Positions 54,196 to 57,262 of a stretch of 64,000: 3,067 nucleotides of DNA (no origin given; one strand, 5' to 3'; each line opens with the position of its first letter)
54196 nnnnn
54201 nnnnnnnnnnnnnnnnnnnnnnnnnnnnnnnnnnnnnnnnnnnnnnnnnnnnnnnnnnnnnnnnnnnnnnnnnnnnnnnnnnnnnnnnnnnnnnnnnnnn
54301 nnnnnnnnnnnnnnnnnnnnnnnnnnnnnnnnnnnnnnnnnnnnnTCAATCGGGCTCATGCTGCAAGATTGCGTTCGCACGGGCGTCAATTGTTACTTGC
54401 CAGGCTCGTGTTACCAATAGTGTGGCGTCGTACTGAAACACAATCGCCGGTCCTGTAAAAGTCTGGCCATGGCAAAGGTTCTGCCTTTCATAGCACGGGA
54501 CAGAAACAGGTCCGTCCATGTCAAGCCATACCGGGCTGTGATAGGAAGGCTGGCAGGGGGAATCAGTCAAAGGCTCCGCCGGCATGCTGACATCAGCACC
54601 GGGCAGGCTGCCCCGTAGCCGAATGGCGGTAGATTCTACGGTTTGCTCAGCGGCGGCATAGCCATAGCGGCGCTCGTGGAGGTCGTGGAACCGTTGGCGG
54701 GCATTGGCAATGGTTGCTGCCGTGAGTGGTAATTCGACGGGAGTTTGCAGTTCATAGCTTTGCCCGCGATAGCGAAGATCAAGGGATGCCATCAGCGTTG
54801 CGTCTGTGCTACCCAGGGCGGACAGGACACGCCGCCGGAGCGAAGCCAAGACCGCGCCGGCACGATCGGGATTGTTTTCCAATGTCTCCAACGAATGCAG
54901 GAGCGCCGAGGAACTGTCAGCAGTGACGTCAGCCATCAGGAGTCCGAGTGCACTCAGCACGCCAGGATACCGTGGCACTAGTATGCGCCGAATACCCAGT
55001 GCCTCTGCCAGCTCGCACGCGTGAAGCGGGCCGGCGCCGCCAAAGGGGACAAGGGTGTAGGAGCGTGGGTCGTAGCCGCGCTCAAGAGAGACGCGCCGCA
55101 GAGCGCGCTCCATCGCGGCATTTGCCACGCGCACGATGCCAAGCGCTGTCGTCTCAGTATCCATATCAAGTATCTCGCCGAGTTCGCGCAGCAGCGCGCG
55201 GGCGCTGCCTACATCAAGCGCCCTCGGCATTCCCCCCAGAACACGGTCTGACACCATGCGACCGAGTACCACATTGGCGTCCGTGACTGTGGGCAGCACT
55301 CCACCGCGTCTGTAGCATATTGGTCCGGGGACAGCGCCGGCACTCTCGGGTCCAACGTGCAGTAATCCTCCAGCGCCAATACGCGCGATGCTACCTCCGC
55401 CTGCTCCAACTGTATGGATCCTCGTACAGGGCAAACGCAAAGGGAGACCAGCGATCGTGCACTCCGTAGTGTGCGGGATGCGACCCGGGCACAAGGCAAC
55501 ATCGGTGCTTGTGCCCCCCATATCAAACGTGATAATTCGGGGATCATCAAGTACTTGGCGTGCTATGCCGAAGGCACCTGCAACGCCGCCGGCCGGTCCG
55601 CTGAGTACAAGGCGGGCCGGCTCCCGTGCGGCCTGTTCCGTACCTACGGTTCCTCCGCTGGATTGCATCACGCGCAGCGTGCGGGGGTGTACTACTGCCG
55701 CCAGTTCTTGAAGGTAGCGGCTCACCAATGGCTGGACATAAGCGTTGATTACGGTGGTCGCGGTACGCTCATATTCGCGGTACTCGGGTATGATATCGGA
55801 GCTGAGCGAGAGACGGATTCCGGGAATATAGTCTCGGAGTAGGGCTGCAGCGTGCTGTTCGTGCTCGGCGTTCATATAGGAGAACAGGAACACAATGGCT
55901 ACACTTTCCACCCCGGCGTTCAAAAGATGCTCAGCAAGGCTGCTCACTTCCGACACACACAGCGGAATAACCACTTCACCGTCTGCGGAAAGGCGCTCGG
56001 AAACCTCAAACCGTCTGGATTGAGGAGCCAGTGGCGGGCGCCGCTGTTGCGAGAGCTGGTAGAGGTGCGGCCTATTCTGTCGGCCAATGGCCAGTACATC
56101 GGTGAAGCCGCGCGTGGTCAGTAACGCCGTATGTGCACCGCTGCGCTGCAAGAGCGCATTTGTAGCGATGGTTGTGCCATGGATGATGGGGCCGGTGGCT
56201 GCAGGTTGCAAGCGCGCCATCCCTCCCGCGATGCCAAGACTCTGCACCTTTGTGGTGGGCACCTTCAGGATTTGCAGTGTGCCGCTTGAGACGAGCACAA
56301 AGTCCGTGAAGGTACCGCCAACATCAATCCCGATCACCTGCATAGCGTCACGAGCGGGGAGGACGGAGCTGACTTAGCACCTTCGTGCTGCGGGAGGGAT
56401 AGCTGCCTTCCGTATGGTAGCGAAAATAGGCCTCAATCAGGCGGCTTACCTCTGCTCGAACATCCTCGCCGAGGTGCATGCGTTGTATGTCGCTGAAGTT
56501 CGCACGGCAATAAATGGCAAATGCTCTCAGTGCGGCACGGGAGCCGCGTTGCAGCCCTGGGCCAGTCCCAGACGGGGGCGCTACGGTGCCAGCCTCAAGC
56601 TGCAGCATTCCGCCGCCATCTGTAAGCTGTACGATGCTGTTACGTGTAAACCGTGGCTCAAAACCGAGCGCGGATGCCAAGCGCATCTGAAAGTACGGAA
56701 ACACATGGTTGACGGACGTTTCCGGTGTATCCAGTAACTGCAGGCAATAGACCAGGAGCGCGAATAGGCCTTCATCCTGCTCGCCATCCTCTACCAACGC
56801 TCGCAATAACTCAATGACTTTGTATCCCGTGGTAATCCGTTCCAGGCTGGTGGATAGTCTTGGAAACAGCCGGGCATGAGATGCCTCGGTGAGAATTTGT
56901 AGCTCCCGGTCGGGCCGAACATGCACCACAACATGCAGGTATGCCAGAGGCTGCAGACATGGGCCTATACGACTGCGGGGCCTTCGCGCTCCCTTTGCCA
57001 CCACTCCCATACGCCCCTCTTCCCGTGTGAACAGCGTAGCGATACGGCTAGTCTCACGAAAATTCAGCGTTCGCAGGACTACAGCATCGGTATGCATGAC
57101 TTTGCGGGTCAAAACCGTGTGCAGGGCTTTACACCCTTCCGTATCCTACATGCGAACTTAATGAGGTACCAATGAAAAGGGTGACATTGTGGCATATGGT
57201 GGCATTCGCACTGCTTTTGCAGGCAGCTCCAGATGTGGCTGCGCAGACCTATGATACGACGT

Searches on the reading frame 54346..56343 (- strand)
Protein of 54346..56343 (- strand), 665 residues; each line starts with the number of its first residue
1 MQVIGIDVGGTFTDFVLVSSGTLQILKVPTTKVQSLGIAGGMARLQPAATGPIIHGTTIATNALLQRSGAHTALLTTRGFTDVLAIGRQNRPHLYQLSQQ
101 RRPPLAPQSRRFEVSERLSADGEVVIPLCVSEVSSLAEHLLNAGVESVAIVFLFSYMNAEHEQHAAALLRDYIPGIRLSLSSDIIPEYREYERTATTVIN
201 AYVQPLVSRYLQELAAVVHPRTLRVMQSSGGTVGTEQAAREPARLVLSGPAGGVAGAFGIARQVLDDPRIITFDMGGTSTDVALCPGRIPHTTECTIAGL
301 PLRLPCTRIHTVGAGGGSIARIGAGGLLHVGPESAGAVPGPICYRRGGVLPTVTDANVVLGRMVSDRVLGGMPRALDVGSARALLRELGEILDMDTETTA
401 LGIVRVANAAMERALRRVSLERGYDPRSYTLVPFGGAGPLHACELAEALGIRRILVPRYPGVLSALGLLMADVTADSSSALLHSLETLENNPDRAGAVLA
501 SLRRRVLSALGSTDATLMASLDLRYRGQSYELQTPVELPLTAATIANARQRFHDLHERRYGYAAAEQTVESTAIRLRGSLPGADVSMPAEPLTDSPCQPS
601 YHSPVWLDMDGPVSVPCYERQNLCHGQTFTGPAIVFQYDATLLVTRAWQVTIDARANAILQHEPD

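Call 10: find_encoding_contigs(protein=window:54346-56343:-, flank=10000, max_places=6)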
Protein window:54346-56343:- (665 aa): no gene with exactly this product is on record in the collection.

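Call 11: search_protein_families(library=pfam, proteins=[window:54346-56343:-])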
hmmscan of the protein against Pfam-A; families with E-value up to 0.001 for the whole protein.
window:54346-56343:- (665 aa): 2 families
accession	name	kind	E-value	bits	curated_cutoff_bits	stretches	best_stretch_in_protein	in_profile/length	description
PF01968.24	Hydantoinase_A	-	7e-91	304.9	22.9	1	193-476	1-290/291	Hydantoinase/oxoprolinase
PF05378.19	Hydant_A_N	-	3.7e-50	170.5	25.2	1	4-172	2-175/176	Hydantoinase/oxoprolinase N-terminal region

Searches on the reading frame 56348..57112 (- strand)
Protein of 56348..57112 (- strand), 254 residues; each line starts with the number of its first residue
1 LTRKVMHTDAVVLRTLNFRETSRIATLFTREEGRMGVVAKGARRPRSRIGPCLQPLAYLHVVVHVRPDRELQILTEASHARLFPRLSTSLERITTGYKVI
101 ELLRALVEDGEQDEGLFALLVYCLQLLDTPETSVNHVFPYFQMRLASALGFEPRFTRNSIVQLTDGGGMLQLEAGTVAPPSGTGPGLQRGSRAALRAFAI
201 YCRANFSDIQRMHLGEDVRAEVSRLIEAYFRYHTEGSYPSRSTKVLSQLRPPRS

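Call 11: search_protein_families(library=pfam, proteins=[window:56348-57112:-])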
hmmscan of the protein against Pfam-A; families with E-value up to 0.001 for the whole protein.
window:56348-57112:- (254 aa): 2 families
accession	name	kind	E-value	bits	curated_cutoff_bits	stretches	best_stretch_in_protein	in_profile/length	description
PF11967.14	RecO_N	-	2.3e-23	82.5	27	1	6-81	4-78/80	Recombination protein O N terminal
PF02565.21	RecO_C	-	4.3e-17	62.8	22.1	1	89-241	3-156/157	Recombination protein O C terminal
